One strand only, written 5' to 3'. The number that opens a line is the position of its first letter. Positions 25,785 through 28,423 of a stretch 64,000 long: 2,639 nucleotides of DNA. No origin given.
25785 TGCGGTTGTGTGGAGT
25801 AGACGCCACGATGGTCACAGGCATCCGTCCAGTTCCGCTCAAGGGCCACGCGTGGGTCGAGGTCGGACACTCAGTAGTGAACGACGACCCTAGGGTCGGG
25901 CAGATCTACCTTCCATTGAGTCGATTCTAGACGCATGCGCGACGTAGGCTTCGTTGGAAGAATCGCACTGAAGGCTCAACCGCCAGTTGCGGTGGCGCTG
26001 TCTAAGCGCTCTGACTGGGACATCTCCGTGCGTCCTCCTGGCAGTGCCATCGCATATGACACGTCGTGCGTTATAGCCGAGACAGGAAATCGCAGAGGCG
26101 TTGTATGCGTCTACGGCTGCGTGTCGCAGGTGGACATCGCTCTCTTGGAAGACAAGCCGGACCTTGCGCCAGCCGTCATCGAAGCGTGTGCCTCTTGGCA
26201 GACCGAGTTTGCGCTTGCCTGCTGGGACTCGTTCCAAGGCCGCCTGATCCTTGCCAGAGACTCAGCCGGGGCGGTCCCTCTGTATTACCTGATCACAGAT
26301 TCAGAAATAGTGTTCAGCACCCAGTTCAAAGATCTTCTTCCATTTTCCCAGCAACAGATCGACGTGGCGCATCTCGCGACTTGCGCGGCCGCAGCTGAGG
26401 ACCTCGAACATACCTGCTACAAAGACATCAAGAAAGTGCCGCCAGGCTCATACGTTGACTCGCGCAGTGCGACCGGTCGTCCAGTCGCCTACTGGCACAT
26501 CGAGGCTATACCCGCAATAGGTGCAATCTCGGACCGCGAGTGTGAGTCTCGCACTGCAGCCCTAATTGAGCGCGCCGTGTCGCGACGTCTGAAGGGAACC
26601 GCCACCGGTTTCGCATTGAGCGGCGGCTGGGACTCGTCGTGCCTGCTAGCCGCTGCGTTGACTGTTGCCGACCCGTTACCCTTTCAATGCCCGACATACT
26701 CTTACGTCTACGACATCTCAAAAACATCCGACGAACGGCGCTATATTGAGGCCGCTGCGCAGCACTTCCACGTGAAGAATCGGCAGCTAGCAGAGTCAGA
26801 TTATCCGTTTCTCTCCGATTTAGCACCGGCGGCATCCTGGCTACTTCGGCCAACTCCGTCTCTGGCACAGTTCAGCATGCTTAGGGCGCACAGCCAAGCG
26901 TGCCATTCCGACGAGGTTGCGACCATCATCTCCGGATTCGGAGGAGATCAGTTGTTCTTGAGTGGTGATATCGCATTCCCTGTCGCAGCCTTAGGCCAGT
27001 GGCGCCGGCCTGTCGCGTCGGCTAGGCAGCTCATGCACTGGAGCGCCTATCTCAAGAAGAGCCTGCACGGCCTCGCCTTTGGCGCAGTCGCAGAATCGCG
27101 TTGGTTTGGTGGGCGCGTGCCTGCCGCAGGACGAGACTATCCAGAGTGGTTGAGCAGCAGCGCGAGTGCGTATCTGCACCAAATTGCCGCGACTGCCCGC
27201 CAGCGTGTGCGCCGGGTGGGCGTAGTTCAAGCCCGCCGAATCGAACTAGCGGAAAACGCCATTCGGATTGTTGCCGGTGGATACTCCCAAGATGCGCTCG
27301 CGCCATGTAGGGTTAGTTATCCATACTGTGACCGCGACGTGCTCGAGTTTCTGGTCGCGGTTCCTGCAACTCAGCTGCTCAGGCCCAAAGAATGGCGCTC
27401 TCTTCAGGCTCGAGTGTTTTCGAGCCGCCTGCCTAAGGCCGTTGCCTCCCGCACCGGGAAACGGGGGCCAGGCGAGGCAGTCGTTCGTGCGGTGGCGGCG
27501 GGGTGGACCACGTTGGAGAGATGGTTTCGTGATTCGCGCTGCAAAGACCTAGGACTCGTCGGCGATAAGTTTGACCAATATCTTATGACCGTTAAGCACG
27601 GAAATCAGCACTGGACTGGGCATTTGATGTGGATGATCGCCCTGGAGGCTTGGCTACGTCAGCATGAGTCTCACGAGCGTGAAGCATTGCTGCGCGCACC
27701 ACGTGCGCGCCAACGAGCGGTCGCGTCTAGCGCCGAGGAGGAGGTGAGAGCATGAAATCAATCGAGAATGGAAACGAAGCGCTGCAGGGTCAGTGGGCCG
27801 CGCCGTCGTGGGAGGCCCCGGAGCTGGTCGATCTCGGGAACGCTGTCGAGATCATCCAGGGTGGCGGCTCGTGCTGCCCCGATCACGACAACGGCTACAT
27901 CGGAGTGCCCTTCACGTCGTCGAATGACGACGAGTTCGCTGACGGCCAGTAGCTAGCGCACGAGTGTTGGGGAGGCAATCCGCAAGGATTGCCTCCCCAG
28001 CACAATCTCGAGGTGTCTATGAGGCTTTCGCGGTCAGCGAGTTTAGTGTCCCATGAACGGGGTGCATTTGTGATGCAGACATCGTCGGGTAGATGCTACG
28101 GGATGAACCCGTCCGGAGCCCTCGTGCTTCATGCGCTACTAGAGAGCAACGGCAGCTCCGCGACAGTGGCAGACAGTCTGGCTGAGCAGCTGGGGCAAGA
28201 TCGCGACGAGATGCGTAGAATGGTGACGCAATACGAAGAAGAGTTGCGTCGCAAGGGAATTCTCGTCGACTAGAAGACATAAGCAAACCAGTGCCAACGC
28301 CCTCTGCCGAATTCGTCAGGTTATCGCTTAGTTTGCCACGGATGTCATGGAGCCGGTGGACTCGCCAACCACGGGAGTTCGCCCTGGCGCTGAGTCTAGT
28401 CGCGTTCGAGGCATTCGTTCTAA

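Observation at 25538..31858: Six-gene lasso-peptide cluster (B2-C-A-B1-FtsX permease-HExxH protein) on an integrative island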

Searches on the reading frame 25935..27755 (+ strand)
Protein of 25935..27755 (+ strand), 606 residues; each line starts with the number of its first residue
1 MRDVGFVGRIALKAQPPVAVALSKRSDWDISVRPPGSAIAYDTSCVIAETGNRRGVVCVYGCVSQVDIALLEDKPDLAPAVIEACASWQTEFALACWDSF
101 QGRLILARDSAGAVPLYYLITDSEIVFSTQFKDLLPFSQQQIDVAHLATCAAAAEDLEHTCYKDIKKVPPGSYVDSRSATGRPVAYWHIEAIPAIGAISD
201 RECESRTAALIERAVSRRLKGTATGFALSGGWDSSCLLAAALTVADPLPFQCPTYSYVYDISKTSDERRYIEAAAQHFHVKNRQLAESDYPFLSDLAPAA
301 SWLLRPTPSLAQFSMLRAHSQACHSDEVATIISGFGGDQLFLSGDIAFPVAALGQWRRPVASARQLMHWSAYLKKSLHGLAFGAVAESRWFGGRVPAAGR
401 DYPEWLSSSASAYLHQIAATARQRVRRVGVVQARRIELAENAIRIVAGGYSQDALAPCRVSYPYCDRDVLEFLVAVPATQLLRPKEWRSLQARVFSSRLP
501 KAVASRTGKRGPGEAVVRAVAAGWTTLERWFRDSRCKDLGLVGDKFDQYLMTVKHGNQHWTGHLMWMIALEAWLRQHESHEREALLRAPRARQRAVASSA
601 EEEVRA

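Call 3: search_protein_families(library=pfam, proteins=[window:25935-27755:+], max_evalue=0.01)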
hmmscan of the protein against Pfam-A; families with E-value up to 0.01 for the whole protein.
window:25935-27755:+ (606 aa): 3 families
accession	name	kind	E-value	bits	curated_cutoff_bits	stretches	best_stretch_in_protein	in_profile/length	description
PF00733.27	Asn_synthase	-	3.4e-25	89.9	21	1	208-575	3-354/354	Asparagine synthase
PF13537.11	GATase_7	-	1.6e-08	35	25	1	87-135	73-122/123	Glutamine amidotransferase domain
PF13522.11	GATase_6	-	0.00012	22.6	27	1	89-128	89-128/130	Glutamine amidotransferase domain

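Call 4: search_protein_families(library=ncbifam, proteins=[window:25935-27755:+], max_evalue=0.01)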
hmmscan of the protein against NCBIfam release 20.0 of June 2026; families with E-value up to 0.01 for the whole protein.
window:25935-27755:+ (606 aa): 6 families
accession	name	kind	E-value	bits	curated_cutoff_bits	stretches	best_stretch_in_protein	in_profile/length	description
NF033535.1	lass_lactam_cya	exception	6.8e-36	124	525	1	89-367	120-403/668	lasso peptide isopeptide bond-forming cyclase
TIGR01536.1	asn_synth_AEB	equivalog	2.6e-32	112.5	267.1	1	84-510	116-515/517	asparagine synthase (glutamine-hydrolyzing)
NF033561.1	macrolact_Ik_Al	subfamily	2.9e-26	92.2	300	1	55-579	48-560/561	albusnodin/ikarugamycin family macrolactam cyclase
TIGR03104.1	trio_amidotrans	equivalog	2.9e-20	72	570.1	1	89-350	120-385/589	N-acetylglutaminylglutamine amidotransferase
TIGR03108.1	eps_aminotran_1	hypoth_equivalog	1.5e-17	63.6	816.9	1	87-341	118-371/628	XrtA/PEP-CTERM system amidotransferase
NF006949.0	PRK09431.1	equivalog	1.3e-12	47.1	499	1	84-242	114-248/554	asparagine synthase B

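Call 7: find_encoding_contigs(protein=window:25935-27755:+, flank=10000, max_places=6)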
Protein window:25935-27755:+ (606 aa): 3 contigs read that carry it; 2 places shown.
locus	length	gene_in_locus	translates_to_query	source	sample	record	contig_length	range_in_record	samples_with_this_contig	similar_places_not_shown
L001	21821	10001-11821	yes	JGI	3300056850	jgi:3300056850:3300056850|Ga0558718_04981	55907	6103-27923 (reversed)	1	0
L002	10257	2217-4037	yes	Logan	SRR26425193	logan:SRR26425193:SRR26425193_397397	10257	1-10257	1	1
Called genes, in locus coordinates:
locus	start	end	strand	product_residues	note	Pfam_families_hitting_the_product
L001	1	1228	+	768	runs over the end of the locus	PF10412:TrwB_AAD_bind (weak), PF12696:TraG-D_C, PF00437:T2SSE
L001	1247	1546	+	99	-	-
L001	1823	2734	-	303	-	-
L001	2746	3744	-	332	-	-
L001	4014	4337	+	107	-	-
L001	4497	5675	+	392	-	-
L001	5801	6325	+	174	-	-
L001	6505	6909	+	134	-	-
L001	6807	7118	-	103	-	-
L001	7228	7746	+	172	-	PF04002:RadC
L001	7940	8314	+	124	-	-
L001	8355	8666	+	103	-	-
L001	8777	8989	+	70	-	-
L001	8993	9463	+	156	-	-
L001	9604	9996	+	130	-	PF13471:Transglut_core3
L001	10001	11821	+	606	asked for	PF13537:GATase_7, PF00733:Asn_synthase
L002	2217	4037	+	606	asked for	PF13537:GATase_7, PF00733:Asn_synthase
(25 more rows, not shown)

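Call 17: find_related_loci(query=window:25935-27755:+, collection=genome_contigs, flank=10000)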
Query window:25935-27755:+ (606 aa) in genome_contigs; peptide patterns used: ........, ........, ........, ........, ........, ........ (x = any residue, [..] = any of these).
19 stretches matched a pattern, but none encodes a relative of the query by tblastn (E <= 1e-3).

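Call 18: find_homologous_proteins(query=window:25935-27755:+, max_evalue=1e-10)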
Query window:25935-27755:+ (606 aa): 4 proteins with E <= 1e-10 among 8000 candidates.
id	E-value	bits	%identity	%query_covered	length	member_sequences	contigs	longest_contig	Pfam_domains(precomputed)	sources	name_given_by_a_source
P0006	0.0e+0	1230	100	90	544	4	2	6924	PF00733.28,PF13537.12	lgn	-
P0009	1.5e-36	144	29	81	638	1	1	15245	PF00733.28,PF13522.12,PF13537.12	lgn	-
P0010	3.4e-13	67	26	96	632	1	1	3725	PF00733.28,PF13522.12,PF13537.12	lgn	-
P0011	1.3e-11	62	29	45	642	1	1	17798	PF12481.14,PF00733.28,PF13522.12,PF13537.12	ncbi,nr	ncbi:MAG: asparagine synthase (glutamine-hydrolyzing) [Elusimicrobia bacterium]|nr:asparagine syntha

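Call 22: find_encoding_contigs(protein=P0009, flank=10000, max_places=3)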
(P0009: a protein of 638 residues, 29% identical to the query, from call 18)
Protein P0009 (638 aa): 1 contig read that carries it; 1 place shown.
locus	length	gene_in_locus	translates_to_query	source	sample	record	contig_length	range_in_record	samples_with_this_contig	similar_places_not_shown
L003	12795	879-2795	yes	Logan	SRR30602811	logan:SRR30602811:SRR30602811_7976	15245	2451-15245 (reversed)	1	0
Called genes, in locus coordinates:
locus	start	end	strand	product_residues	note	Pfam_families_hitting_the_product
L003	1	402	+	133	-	?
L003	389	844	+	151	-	PF13471:Transglut_core3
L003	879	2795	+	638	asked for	PF13522:GATase_6, PF13537:GATase_7, PF00733:Asn_synthase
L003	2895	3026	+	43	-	-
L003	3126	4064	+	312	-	-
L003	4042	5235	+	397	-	PF03102:NeuB, PF08666:SAF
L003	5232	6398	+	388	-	PF02350:Epimerase_2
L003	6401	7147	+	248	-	PF02348:CTP_transf_3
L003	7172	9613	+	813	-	PF18921:Cyanophycin_syn (weak), PF08245:Mur_ligase_M, PF02875:Mur_ligase_C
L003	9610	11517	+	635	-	PF13304:AAA_21 (faint), PF00005:ABC_tran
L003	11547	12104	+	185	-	PF11138:DUF2911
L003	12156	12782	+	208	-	PF12833:HTH_18, PF00165:HTH_AraC (weak)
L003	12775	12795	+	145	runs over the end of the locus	PF13618:Gluconate_2-dh3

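Call 82: search_solved_structures(query=window:25935-27755:+, max_evalue=0.001)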
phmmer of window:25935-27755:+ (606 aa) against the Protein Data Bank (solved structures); distinct sequences matched with E-value up to 0.001: 2.
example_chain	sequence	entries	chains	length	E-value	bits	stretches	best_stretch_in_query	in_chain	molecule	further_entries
7ylz_A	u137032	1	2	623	2.7e-09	39.5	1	92-241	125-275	hydroxyamidotransferase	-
1jgt_A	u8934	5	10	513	9.1e-09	37.7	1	102-338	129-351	BETA-LACTAM SYNTHETASE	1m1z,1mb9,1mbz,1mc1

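Call 91: search_protein_families(library=pfam, proteins=[L003:1-402:+, L003:3126-4064:+], max_evalue=0.01)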
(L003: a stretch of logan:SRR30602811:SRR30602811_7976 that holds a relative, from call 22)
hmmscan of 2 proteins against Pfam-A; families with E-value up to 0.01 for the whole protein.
L003:1-402:+ (133 aa): 1 family
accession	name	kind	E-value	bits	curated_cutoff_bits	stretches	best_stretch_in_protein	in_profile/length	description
PF05402.18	PqqD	-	3.1e-14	53.5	23.4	1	64-129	2-67/67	Coenzyme PQQ synthesis protein D (PqqD)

L003:3126-4064:+ (312 aa): 0 families

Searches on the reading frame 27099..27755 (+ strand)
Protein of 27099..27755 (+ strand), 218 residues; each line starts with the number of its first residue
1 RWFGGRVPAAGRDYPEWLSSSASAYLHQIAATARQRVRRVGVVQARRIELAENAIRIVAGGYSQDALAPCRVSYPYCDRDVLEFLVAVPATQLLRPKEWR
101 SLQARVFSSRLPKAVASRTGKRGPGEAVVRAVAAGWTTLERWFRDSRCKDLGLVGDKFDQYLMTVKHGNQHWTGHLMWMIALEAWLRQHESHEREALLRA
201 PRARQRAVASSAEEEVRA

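Call 42: find_related_loci(query=A3, collection=metagenome_contigs, flank=8000)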
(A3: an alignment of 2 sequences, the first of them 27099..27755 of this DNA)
Query A3 (218 aa) in metagenome_contigs; peptide patterns used: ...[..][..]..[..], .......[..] (x = any residue, [..] = any of these).
136 stretches matched a pattern, but none encodes a relative of the query by tblastn (E <= 1e-3).

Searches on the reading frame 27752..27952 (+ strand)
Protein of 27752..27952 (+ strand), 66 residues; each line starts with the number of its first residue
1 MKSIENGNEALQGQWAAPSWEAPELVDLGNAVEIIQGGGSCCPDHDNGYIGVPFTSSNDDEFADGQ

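Call 3: search_protein_families(library=pfam, proteins=[window:27752-27952:+], max_evalue=0.01)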
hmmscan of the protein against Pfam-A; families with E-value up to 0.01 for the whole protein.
window:27752-27952:+ (66 aa): 0 families

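Call 4: search_protein_families(library=ncbifam, proteins=[window:27752-27952:+], max_evalue=0.01)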
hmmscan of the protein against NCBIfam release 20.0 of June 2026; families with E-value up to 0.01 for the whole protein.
window:27752-27952:+ (66 aa): 0 families

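Call 10: find_homologous_proteins(query=window:27752-27952:+, max_evalue=0.01)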
Query window:27752-27952:+ (66 aa): 1 proteins with E <= 0.01 among 1 candidates.
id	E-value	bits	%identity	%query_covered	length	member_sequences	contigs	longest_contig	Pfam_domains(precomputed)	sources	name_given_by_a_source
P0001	7.5e-39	148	100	100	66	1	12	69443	-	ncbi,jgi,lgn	jgi:hypothetical protein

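Call 40: find_related_loci(query=A2, collection=metagenome_contigs, flank=8000)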
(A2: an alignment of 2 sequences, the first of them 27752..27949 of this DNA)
Query A2 (66 aa) in metagenome_contigs; peptide patterns used: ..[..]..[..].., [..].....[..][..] (x = any residue, [..] = any of these).
178 stretches matched a pattern, but none encodes a relative of the query by tblastn (E <= 1e-3).

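Call 52: find_encoding_contigs(protein=P0001, flank=3000, max_places=10)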
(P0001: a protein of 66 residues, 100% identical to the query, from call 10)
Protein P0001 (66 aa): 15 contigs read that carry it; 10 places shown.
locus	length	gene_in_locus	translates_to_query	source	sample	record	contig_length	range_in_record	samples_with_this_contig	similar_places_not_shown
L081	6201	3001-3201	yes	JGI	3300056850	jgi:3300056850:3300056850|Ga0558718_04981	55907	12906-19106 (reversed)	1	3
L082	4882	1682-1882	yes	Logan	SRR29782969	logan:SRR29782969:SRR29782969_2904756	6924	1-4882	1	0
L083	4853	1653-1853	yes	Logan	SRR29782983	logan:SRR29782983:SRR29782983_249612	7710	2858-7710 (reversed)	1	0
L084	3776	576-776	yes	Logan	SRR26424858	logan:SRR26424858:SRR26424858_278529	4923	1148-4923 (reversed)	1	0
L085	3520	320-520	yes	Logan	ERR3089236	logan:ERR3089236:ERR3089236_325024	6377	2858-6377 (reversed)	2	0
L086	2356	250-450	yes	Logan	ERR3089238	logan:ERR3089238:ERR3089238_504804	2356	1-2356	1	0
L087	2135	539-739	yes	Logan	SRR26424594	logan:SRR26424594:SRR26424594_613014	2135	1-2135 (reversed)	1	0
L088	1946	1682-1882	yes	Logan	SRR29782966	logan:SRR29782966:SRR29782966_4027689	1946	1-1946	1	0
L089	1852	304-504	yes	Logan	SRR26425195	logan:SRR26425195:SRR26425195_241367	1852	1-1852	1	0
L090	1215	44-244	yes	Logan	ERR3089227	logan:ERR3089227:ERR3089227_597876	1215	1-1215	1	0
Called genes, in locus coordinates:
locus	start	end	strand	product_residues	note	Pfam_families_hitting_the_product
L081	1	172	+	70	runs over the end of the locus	-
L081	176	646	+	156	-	-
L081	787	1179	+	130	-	PF13471:Transglut_core3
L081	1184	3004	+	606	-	PF13537:GATase_7, PF00733:Asn_synthase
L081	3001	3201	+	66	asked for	-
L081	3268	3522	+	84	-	PF05402:PqqD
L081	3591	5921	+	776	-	PF12704:MacB_PCD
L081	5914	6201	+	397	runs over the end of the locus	-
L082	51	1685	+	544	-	PF13537:GATase_7, PF00733:Asn_synthase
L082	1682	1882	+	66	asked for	-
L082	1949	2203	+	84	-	PF05402:PqqD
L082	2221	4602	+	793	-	PF12704:MacB_PCD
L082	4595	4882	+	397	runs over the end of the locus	-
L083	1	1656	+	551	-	?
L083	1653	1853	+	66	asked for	-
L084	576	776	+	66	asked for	-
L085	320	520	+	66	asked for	-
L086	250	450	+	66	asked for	-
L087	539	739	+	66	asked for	-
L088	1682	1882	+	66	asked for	-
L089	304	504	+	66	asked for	-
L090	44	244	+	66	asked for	-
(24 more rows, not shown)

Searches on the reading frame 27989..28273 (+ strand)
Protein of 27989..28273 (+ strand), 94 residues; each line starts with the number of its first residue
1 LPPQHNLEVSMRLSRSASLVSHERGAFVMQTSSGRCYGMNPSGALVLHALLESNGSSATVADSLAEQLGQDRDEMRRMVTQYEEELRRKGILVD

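Call 3: search_protein_families(library=pfam, proteins=[window:27989-28273:+], max_evalue=0.01)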
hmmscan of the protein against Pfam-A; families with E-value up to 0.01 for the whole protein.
window:27989-28273:+ (94 aa): 1 family
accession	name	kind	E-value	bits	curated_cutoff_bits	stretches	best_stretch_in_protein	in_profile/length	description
PF05402.18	PqqD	-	8.2e-09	36.1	23.4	1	27-92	3-67/67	Coenzyme PQQ synthesis protein D (PqqD)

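Call 4: search_protein_families(library=ncbifam, proteins=[window:27989-28273:+], max_evalue=0.01)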
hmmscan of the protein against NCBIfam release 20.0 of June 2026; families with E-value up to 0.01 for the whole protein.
window:27989-28273:+ (94 aa): 2 families
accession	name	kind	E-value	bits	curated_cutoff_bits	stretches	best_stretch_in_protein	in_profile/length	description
NF033530.1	lasso_PqqD_Strm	exception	5.7e-09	36.1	70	1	18-91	5-77/78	lasso peptide biosynthesis PqqD family chaperone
TIGR04353.1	PqqD_rel_X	equivalog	0.00011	23.1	35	1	25-92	4-73/74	HPr-rel-A system PqqD family peptide chaperone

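Call 84: search_solved_structures(query=window:28019-28273:+, max_evalue=1)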
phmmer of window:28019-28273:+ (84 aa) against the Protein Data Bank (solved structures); distinct sequences matched with E-value up to 1: 10.
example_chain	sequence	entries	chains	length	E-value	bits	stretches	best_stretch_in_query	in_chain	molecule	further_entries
6tji_A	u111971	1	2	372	8.1e-09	38.9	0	7-34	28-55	Cake10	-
6tjh_A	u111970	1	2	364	9e-09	38.8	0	7-34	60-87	Cake9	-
6tjg_A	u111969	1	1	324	9.9e-08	35.5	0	7-34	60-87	Cake8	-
6tjf_A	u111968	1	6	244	1.8e-05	28.3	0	7-34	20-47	Cake6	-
6tje_A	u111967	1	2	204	0.0003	24.4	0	7-34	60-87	Cake5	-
6tjd_A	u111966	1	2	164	0.0064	20.3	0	7-34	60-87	Cake4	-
6jx3_B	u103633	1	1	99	0.052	17.4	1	2-81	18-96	TfuB1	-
6tjc_A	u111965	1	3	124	0.18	15.7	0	7-34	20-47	Cake3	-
6y07_A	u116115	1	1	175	0.51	14.2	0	48-78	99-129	sohair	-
4pdt_A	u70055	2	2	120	0.55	14.1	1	9-41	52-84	Mannose recognizing lectin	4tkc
